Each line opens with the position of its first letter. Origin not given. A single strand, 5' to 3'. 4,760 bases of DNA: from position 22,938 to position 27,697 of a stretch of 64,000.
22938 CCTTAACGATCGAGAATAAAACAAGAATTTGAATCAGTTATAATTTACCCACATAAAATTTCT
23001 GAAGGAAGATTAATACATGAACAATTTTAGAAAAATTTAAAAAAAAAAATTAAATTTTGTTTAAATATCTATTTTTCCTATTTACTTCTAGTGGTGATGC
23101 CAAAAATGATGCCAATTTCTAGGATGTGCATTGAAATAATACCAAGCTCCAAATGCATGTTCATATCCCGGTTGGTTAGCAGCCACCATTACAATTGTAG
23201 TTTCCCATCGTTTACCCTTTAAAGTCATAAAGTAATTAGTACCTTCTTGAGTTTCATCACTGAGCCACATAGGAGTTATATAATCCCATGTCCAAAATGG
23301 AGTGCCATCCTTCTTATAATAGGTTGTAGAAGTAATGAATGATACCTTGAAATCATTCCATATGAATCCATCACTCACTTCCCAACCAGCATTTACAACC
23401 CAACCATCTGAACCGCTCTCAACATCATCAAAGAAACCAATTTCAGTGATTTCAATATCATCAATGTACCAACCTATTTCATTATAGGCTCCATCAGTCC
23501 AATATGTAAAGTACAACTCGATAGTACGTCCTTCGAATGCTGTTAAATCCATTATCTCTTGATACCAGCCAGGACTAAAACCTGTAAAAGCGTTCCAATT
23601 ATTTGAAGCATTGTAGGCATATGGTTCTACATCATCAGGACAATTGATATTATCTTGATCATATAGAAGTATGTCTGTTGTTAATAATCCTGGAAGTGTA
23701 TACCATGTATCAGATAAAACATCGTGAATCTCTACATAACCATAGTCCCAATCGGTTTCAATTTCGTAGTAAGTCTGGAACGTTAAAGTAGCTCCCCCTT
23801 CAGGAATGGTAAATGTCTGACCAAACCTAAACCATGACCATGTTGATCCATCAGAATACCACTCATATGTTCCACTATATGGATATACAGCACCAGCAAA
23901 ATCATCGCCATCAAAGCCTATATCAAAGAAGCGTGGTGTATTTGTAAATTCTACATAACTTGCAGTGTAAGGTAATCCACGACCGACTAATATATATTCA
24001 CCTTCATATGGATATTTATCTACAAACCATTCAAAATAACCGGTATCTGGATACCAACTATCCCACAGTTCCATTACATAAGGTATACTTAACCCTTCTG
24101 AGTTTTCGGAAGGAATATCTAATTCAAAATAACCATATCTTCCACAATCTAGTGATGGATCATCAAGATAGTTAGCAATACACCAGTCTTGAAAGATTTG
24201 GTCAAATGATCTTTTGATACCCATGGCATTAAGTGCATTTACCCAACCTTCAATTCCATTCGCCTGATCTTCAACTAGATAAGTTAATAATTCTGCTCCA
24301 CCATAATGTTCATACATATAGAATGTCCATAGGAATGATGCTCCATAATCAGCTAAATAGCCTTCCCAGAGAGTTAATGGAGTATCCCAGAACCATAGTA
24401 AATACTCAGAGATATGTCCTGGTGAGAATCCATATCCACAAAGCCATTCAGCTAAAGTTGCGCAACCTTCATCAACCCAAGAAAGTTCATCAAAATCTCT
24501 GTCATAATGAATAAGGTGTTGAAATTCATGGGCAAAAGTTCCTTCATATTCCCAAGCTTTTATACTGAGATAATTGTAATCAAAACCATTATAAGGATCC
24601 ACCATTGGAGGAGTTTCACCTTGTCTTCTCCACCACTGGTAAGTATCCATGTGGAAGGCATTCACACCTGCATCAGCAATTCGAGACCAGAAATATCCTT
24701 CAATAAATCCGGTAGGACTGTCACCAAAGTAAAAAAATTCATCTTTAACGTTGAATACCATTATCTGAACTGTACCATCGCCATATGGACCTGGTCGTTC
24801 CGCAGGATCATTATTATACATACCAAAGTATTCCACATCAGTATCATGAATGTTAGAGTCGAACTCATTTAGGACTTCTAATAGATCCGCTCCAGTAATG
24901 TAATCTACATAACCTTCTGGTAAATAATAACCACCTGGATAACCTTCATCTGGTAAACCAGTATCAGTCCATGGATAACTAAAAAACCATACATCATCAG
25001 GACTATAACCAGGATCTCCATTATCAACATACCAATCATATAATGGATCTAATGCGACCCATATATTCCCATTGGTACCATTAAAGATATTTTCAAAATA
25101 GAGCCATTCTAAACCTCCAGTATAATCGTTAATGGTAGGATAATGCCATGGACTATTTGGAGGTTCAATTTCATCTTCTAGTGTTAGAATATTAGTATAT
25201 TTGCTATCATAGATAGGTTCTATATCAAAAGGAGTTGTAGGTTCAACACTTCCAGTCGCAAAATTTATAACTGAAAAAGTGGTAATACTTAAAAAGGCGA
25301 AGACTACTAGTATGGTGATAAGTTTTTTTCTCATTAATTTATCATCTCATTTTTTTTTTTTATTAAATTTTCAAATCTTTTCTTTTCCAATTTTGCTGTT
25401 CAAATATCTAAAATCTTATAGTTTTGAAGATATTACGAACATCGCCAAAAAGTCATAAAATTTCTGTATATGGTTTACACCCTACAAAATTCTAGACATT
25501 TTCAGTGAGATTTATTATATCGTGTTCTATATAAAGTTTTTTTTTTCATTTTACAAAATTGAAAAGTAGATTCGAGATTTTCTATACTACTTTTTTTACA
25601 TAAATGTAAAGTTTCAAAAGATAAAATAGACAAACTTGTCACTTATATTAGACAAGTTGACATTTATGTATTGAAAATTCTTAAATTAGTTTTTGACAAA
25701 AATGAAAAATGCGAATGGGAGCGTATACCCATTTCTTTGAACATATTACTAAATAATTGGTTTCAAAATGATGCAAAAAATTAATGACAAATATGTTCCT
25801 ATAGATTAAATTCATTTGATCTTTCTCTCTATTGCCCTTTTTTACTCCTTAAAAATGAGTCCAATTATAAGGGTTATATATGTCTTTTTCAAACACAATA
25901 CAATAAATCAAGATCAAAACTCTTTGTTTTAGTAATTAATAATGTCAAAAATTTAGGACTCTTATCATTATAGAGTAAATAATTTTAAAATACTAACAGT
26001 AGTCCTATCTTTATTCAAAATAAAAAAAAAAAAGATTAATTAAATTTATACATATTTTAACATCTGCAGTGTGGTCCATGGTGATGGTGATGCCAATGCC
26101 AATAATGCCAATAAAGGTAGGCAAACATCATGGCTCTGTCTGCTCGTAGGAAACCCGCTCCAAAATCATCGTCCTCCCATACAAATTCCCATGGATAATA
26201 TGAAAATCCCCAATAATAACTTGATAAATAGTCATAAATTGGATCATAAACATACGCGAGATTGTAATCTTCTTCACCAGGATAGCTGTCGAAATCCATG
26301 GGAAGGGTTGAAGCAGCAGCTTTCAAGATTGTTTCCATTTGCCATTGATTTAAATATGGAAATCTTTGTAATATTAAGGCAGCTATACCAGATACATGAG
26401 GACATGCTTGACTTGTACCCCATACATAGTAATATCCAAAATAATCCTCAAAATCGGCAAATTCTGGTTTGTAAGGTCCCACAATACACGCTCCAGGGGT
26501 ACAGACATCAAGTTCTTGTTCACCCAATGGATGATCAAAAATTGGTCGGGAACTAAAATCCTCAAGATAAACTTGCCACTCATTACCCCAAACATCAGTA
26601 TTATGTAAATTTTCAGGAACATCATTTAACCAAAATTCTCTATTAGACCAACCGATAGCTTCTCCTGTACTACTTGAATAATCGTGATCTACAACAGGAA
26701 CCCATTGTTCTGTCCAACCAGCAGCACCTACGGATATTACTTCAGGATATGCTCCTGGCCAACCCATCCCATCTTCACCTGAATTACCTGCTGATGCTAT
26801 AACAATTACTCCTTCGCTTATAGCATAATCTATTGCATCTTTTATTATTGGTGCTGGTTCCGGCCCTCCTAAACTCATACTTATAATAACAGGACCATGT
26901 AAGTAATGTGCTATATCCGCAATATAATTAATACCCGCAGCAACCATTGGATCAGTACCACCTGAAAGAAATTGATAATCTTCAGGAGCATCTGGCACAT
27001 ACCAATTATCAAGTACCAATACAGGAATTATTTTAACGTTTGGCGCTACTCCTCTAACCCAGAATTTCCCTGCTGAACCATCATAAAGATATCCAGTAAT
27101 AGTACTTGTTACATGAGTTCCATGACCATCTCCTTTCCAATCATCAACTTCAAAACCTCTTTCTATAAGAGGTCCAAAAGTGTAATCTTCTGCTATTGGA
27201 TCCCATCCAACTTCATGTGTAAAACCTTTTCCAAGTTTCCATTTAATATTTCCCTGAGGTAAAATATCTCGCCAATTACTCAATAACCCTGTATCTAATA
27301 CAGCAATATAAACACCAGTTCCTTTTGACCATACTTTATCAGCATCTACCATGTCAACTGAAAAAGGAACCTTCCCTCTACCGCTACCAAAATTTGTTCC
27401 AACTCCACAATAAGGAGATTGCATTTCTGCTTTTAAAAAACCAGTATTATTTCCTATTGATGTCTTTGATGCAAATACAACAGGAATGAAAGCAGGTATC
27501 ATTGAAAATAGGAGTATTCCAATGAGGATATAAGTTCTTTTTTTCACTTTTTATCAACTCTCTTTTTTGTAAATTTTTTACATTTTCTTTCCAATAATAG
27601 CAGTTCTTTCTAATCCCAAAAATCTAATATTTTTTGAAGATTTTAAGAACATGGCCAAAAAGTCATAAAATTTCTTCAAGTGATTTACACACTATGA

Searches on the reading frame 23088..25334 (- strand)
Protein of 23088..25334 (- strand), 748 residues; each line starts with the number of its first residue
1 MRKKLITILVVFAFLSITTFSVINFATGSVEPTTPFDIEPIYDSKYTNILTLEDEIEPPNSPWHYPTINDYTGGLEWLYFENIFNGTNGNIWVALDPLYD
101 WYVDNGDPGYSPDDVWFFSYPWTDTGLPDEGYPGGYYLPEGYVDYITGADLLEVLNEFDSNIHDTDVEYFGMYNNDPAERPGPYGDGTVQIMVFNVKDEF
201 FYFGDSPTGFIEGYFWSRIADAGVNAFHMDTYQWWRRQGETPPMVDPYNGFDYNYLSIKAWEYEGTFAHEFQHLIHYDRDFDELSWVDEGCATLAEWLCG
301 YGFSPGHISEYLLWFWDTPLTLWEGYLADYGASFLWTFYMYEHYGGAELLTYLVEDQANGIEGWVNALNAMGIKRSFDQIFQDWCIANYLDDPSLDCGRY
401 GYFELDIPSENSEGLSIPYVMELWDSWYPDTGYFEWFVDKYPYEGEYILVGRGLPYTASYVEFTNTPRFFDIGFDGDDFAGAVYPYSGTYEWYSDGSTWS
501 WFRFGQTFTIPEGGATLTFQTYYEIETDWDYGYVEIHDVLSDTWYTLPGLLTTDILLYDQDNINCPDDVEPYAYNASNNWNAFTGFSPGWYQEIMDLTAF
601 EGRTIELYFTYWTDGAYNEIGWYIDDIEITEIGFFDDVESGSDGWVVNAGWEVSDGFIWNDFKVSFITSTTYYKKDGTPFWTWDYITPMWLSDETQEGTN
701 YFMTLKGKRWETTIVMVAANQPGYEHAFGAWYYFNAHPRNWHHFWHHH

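Call 45: search_protein_families(library=pfam, proteins=[window:23088-25334:-], max_evalue=0.00001)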
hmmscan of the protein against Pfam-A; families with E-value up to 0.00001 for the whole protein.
window:23088-25334:- (748 aa): 1 family
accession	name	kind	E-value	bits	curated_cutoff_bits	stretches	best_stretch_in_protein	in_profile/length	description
PF20773.4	InhA-like_MAM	-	2.2e-18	66.9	26.9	1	482-648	31-184/191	Immune inhibitor A-like, MAM domain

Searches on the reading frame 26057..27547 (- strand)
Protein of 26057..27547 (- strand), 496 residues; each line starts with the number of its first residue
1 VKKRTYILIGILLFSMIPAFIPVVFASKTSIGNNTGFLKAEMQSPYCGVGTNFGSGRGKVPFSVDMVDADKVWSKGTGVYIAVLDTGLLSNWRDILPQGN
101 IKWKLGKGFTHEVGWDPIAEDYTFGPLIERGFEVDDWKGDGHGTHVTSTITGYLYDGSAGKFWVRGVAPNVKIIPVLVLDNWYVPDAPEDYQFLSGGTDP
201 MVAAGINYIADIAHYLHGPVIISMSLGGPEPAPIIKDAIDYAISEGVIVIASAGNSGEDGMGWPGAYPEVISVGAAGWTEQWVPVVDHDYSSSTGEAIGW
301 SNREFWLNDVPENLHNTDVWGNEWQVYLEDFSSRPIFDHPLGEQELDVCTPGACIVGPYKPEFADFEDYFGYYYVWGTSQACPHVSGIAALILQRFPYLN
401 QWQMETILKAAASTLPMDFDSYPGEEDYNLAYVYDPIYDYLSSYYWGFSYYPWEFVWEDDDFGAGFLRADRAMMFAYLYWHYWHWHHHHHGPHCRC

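Call 45: search_protein_families(library=pfam, proteins=[window:26057-27547:-], max_evalue=0.00001)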
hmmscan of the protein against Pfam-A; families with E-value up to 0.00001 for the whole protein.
window:26057-27547:- (496 aa): 1 family
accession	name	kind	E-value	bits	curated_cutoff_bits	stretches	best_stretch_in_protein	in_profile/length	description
PF00082.27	Peptidase_S8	-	8.9e-31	107.7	21.8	1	76-413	1-274/288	Subtilase family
